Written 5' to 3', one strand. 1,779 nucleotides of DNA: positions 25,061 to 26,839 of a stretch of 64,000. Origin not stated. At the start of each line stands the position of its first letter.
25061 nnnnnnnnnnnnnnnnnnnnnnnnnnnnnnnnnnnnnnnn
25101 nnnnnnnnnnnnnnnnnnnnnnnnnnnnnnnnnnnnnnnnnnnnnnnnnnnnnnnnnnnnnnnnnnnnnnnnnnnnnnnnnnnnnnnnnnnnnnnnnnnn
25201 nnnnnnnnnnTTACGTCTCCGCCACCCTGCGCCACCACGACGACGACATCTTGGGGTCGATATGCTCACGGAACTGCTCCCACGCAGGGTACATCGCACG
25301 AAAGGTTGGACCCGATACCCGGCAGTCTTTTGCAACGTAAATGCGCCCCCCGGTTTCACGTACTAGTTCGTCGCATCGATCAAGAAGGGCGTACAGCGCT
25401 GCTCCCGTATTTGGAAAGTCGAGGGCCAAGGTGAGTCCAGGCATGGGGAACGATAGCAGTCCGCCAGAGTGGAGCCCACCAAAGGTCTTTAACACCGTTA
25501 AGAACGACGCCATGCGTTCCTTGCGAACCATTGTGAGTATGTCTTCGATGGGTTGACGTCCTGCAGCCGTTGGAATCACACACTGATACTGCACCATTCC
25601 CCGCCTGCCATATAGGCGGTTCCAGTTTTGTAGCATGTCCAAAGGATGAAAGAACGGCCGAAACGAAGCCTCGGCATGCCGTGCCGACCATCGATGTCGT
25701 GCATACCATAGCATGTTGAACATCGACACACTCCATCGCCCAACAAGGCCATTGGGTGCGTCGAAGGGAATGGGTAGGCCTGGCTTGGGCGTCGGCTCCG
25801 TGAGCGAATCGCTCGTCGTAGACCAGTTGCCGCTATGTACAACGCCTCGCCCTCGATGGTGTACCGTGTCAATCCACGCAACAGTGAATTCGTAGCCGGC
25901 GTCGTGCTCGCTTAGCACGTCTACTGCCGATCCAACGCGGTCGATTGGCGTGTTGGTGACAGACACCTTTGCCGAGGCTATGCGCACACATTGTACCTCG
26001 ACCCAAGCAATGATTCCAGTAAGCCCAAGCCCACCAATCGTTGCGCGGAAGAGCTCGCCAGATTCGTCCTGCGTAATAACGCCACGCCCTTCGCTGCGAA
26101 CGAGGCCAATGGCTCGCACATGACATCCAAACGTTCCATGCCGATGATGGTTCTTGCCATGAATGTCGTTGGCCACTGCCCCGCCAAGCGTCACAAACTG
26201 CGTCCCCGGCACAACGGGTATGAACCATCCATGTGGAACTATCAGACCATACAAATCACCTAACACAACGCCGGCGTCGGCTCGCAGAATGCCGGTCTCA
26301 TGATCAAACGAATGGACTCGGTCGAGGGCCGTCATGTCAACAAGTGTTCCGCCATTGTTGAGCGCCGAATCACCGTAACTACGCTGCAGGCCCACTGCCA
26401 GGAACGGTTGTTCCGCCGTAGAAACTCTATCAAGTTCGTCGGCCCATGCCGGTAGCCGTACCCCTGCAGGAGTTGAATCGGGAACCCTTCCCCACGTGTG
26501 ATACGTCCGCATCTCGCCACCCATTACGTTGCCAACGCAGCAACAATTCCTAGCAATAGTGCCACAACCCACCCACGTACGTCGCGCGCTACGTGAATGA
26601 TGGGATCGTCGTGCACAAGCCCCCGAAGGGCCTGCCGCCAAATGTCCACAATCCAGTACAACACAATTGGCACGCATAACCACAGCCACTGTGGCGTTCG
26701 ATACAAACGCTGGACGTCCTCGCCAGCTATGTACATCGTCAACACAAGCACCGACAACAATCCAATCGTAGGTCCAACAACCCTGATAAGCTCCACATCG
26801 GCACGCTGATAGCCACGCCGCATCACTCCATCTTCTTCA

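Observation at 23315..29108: Actinobacterial-type decaprenylphosphoryl-arabinose (DPA) pathway homologues clustered in a T9SS bacterium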

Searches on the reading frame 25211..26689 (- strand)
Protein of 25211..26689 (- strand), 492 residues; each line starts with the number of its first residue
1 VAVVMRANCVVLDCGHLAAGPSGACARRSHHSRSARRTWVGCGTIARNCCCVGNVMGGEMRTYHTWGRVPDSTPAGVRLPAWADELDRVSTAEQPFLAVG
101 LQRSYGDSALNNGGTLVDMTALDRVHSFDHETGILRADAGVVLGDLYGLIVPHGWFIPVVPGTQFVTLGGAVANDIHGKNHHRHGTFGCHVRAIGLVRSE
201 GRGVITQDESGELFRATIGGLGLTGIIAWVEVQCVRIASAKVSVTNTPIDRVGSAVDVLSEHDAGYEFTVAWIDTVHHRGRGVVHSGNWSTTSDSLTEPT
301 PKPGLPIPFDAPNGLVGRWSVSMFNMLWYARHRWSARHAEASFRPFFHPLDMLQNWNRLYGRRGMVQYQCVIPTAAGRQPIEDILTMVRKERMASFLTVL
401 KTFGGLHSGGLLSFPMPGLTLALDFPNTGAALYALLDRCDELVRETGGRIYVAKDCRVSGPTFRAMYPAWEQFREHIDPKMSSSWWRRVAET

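Call 3: search_protein_families(library=pfam, proteins=[window:25211-26689:-], max_evalue=0.01)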
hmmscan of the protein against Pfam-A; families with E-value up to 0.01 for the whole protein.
window:25211-26689:- (492 aa): 1 family
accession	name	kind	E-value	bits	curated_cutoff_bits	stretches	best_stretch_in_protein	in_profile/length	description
PF01565.28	FAD_binding_4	-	1e-19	71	26.4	1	90-202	21-134/139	FAD binding domain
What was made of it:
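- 25211..26524 (-): DprE1-like FAD-dependent oxidase, 437 aa. Its start overlaps the UbiA stop by 1 nt, and it has no signal peptide. Pfam FAD_binding_4 (call 3).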

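Call 4: search_protein_families(library=ncbifam, proteins=[window:25211-26689:-], max_evalue=0.01)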
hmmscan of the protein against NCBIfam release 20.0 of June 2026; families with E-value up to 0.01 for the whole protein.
window:25211-26689:- (492 aa): 8 families
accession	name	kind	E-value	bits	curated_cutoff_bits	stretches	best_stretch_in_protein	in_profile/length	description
NF053785.1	DcplphribOxDprE1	equivalog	3.8e-109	365.9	500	1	63-480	5-436/449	decaprenylphosphoryl-beta-D-ribose oxidase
TIGR01679.1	bact_FAD_ox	subfamily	1.4e-17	63.7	292.25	1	65-269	3-207/419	FAD-linked oxidoreductase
TIGR01678.1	FAD_lactone_ox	subfamily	2e-10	40.2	396.8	1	65-237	6-181/438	sugar 1,4-lactone oxidase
TIGR00387.1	glcD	equivalog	7.1e-06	25.1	567.9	1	107-236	35-172/413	glycolate oxidase subunit GlcD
NF049975.1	2HglutDHaseYdiJ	equivalog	8.5e-06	23.8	1350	1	112-219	96-205/1018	D-2-hydroxyglutarate dehydrogenase YdiJ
TIGR01677.1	pln_FAD_oxido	subfamily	0.00019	20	383.1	1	114-275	83-250/560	FAD-dependent oxidoreductase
TIGR01676.1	GLDHase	equivalog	0.00026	20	458.25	1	115-236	106-227/541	L-galactonolactone dehydrogenase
NF041227.1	BagG_FevA2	exception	0.004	15.8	850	1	87-238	60-211/455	bagremycin/ferroverdin biosynthesis FAD-dependent oxygenase BagG/FevA2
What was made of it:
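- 25211..26524 (-): NCBIfam DprE1 model at 366 bits, cutoff 500 (call 4).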

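Call 9: find_homologous_proteins(query=window:25211-26524:-, max_evalue=1e-10)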
Query window:25211-26524:- (437 aa): 7995 proteins with E <= 1e-10 among 8000 candidates; the best 120 are listed.
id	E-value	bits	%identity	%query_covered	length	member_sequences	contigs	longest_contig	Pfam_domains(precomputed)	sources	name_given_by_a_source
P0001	0.0e+0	1011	98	100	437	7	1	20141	PF01565.29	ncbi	-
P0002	6.5e-212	722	71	99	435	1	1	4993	PF01565.29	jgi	jgi:FAD/FMN-containing dehydrogenase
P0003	6.5e-204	696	69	100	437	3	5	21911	PF01565.29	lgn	-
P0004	4.2e-165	568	65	90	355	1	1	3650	PF01565.29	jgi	jgi:FAD/FMN-containing dehydrogenase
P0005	4.8e-154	532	56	99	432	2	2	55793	PF01565.29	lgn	-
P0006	1.8e-140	487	49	97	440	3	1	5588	PF01565.29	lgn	-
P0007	2.8e-137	476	48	97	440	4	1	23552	PF01565.29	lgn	-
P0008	7.5e-137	475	49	99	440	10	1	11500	PF01565.29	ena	-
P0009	8.2e-136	471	48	97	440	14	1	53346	PF01565.29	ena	-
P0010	1.4e-135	471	52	97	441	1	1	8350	PF01565.29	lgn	-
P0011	9.4e-133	461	48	99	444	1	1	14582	PF01565.29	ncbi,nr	ncbi:MAG: FAD-binding oxidoreductase [Candidatus Kapabacteria bacterium]|nr:FAD-binding oxidoreducta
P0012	9.7e-133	461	50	98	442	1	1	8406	PF01565.29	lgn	-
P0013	2.0e-132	460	50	97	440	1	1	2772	PF01565.29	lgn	-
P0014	2.4e-132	460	49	98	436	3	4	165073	PF01565.29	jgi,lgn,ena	-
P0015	4.8e-132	459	47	98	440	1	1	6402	PF01565.29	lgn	-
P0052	3.9e-126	440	49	99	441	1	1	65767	PF01565.29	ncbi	ncbi:MAG: FAD-binding oxidoreductase [Bacteroidota bacterium]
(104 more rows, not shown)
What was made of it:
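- Public annotations of close homologues are generic, such as 'FAD-binding oxidoreductase' and 'FAD/FMN-containing dehydrogenase' (call 9).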

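Call 10: search_solved_structures(query=window:25211-26524:-, show_alignments=1)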
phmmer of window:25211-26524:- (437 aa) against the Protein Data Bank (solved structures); distinct sequences matched with E-value up to 0.001: 19.
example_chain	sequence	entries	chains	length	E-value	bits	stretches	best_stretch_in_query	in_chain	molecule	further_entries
4aut_A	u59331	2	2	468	7.4e-78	265.4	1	40-425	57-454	DECAPRENYL-PHOSPHORYL-BETA-D-RIBOFURANOSE-2-OXIDOREDUCTASE | DprE1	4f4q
21gq_A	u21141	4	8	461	3.5e-77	263.2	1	37-425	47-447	Decaprenylphosphoryl-beta-D-ribose oxidase | Oxidoreductase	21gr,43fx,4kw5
6hfv_A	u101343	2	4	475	3.8e-77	263.1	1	37-425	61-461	Decaprenylphosphoryl-beta-D-ribose oxidase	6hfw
4p8c_A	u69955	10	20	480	3.9e-77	263.1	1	37-425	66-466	Probable decaprenylphosphoryl-beta-D-ribose oxidase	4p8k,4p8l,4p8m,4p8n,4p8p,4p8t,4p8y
4fdn_A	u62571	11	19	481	3.9e-77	263.1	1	37-425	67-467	oxidoreductase DprE1 | Probable decaprenylphosphoryl-beta-D-ribose oxidase | decaprenylphosphoryl-beta-D-ribose oxidase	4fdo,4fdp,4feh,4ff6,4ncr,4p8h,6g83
5oep_A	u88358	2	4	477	3.9e-77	263.1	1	37-425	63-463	Decaprenylphosphoryl-beta-D-ribose oxidase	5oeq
5oel_A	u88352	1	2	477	1.8e-76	260.9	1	37-425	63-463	Decaprenylphosphoryl-beta-D-ribose oxidase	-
21gt_B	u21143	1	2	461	2.7e-76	260.3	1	37-425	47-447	Decaprenylphosphoryl-beta-D-ribose oxidase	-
4g3t_A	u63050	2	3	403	2.5e-75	257.1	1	49-425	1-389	oxidoreductase DprE1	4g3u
8ot8_A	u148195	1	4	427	2.7e-08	36.1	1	21-178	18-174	FAD-binding protein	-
6yaq_A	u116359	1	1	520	6.6e-06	28.3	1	32-178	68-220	Cytokinin dehydrogenase 8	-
8cj9_A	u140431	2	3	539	7e-06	28.2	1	32-178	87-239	cytokinin dehydrogenase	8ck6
8jdc_A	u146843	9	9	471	1.9e-05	26.8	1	51-184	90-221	Probable D-lactate dehydrogenase, mitochondrial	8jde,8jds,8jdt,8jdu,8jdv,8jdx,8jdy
8jdb_A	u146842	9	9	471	1.9e-05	26.8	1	51-184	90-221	Probable D-lactate dehydrogenase, mitochondrial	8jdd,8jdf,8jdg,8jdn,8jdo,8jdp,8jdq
7sml_A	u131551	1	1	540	1.9e-05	26.7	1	44-185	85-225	L-GALACTONO-1,4-LACTONE DEHYDROGENASE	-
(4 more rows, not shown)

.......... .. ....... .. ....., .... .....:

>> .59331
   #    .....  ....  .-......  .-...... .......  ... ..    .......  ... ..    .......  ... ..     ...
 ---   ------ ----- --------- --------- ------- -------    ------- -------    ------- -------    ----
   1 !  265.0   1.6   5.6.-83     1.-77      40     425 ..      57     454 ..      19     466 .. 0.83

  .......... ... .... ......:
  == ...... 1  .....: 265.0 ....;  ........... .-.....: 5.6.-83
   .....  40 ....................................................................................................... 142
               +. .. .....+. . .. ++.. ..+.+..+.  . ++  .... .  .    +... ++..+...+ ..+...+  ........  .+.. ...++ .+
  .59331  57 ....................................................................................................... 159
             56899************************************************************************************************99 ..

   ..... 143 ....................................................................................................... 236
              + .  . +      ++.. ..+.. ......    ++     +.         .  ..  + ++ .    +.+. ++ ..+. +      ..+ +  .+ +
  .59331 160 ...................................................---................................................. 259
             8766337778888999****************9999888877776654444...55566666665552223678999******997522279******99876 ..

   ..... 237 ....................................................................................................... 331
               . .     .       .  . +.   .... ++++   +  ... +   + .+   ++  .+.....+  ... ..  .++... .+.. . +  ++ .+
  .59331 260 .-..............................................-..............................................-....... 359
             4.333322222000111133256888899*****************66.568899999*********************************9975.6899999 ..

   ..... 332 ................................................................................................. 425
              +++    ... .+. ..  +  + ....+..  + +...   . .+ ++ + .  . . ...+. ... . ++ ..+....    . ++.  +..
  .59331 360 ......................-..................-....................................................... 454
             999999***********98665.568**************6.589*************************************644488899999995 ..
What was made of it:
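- On DprE1 (polyprenyl-phosphoribose 2'-oxidase): The next family (8ot8) scores 36 bits (call 10).
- Checked: The next flavoenzyme scores 36 bits (call 10). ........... / FRAMYP against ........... / FHAMYP (call 10).
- DprE1: 265 against 36 bits (call 10).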

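Call 11: find_encoding_contigs(protein=P0001, flank=10000, max_places=3)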
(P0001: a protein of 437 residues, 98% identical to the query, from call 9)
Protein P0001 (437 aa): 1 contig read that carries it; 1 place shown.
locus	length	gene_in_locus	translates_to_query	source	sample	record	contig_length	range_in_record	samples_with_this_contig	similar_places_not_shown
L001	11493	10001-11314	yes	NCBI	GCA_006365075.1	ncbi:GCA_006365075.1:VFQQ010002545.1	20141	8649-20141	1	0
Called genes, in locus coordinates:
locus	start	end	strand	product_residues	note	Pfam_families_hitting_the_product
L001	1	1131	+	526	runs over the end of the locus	PF00072:Response_reg, PF08665:PglZ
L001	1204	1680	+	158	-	PF02367:TsaE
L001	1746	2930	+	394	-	PF00155:Aminotran_1_2, PF01041:DegT_DnrJ_EryC1 (weak), PF01053:Cys_Met_Meta_PP (weak)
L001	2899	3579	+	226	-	PF08713:DNA_alkylation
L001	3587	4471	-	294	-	PF01545:Cation_efflux, PF16916:ZT_dimer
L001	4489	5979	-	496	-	PF07498:Rho_N, PF07497:Rho_RNA_bind, PF00006:ATP-synt_ab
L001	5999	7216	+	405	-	-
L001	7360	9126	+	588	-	PF03065:Glyco_hydro_57, PF09210:BE_C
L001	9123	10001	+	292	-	PF01040:UbiA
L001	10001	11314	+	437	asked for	PF01565:FAD_binding_4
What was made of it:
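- Checked: The longest ORF is 25211-26689, but the real start is the ATG at 26524, giving 437 aa. This equals the gene call in the 98%-identical relative L001 (call 11).
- Tried and rejected: The 98%-identical relative lies on a 20-kb metagenome contig that ends in the repeat (call 11).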

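Call 12: list_cluster_members(proteins=[P0001, P0003, P0005])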
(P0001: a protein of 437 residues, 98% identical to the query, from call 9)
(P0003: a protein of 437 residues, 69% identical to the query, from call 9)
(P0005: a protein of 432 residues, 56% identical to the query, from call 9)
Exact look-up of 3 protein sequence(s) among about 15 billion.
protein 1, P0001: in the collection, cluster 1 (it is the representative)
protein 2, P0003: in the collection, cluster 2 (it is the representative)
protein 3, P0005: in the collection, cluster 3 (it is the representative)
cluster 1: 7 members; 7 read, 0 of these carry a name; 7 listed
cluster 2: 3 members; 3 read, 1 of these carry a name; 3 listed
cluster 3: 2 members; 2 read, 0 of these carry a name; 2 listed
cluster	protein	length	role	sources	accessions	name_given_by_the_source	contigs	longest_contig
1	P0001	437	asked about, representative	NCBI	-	-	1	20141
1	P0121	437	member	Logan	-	-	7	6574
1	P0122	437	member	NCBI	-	-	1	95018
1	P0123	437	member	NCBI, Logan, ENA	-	-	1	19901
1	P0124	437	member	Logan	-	-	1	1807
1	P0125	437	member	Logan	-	-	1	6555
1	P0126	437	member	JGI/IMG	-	-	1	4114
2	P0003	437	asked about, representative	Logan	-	-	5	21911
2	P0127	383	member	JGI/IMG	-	FAD/FMN-containing dehydrogenase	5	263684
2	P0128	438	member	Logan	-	-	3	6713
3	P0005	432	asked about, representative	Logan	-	-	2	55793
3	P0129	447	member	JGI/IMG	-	-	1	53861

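Call 14: find_encoding_contigs(protein=P0122, flank=10000, max_places=2)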
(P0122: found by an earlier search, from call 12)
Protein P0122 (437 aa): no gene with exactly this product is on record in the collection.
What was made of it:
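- Tried and rejected: A 95-kb contig carrying cluster member P0122 could not be retrieved (call 14).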

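Call 15: find_encoding_contigs(protein=P0003, flank=10000, max_places=2)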
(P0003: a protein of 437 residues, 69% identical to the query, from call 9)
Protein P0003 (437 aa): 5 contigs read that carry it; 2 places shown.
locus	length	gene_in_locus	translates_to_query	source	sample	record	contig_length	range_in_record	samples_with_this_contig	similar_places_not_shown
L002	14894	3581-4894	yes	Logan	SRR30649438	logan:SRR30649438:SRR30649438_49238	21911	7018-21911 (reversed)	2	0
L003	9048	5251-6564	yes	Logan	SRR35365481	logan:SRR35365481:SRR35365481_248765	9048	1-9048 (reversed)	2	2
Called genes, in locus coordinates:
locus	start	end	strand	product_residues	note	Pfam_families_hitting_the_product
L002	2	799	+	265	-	?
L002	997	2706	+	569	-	PF03065:Glyco_hydro_57, PF09210:BE_C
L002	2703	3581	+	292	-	PF01040:UbiA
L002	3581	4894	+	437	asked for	PF01565:FAD_binding_4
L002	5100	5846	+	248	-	PF00106:adh_short, PF08659:KR, PF13561:adh_short_C2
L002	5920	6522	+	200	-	-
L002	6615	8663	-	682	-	PF06480:FtsH_ext (faint), PF00004:AAA, PF07728:AAA_5 (faint), PF17862:AAA_lid_3, PF01434:Peptidase_M41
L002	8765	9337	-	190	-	PF00156:Pribosyltran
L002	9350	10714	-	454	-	PF01171:ATP_bind_3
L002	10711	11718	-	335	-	PF01207:Dus, PF00977:His_biosynth (weak)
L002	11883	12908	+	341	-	PF06723:MreB_Mbl, PF00022:Actin (faint), PF00012:HSP70, PF14450:FtsA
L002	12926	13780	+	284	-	PF04085:MreC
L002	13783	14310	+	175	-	PF04093:MreD (weak)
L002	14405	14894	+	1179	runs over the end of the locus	PF02463:SMC_N, PF13175:AAA_15, PF13304:AAA_21 (weak), PF13476:AAA_23, PF13555:AAA_29 (weak), PF06470:SMC_hinge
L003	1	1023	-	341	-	?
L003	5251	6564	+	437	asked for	PF01565:FAD_binding_4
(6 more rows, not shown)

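Call 16: find_encoding_contigs(protein=P0005, flank=10000, max_places=2)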
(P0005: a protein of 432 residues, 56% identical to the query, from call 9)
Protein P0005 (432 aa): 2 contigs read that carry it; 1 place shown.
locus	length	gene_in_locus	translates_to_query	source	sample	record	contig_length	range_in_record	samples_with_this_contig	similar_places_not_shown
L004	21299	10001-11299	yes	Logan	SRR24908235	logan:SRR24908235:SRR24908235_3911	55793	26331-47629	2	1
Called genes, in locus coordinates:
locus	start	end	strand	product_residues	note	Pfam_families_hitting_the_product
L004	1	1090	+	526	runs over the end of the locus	PF00072:Response_reg, PF08665:PglZ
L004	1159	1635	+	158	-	PF02367:TsaE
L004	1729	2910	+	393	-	PF00155:Aminotran_1_2, PF01041:DegT_DnrJ_EryC1, PF01053:Cys_Met_Meta_PP (weak)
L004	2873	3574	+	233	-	PF08713:DNA_alkylation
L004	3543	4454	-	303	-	PF01545:Cation_efflux, PF16916:ZT_dimer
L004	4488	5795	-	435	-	PF07498:Rho_N, PF07497:Rho_RNA_bind, PF00006:ATP-synt_ab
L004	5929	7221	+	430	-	PF23286:LRR_13 (faint), PF23598:LRR_14, PF13855:LRR_8, PF14580:LRR_9, PF12799:LRR_4 (weak), PF13855:LRR_8, PF23598:LRR_14, PF13855:LRR_8, +6 more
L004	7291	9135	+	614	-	PF03065:Glyco_hydro_57, PF09210:BE_C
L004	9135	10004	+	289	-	PF01040:UbiA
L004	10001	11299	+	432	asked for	PF01565:FAD_binding_4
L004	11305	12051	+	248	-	PF00106:adh_short, PF08659:KR, PF13561:adh_short_C2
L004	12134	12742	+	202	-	-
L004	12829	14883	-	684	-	PF06480:FtsH_ext (faint), PF13191:AAA_16 (faint), PF00004:AAA, PF07728:AAA_5 (faint), PF17862:AAA_lid_3, PF01434:Peptidase_M41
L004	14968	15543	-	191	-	PF00156:Pribosyltran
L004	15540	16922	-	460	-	PF01171:ATP_bind_3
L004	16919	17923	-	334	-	PF01207:Dus, PF00977:His_biosynth (weak)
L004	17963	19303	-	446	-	PF01554:MatE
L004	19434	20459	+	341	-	PF06723:MreB_Mbl, PF00022:Actin (faint), PF00012:HSP70, PF14450:FtsA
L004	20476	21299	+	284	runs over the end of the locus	PF04085:MreC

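Call 17: find_encoding_contigs(protein=P0052, flank=10000, max_places=2)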
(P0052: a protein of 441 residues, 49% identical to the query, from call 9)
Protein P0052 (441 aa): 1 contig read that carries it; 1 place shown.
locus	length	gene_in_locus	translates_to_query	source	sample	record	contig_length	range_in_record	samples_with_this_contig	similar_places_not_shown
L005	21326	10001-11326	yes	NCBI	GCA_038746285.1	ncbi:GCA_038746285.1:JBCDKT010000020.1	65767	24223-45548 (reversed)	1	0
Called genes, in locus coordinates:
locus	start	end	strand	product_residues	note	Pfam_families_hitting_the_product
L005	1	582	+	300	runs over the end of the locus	PF00701:DHDPS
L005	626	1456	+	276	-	PF14805:THDPS_N_2, PF00132:Hexapep (weak), PF14602:Hexapep_2 (weak)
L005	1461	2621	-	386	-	-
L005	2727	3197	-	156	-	PF04093:MreD (weak)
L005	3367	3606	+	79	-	PF09413:DUF2007 (weak)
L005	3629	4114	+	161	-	PF01641:SelR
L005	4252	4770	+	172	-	-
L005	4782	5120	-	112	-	-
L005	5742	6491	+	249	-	PF01012:ETF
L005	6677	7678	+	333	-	PF01012:ETF, PF00766:ETF_alpha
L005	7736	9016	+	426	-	PF02771:Acyl-CoA_dh_N, PF02770:Acyl-CoA_dh_M, PF00441:Acyl-CoA_dh_1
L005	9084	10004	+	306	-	PF01040:UbiA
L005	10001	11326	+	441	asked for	PF01565:FAD_binding_4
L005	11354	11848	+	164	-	PF18616:CdiI_3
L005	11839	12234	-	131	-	PF05635:23S_rRNA_IVP, PF22296:bAvd (faint)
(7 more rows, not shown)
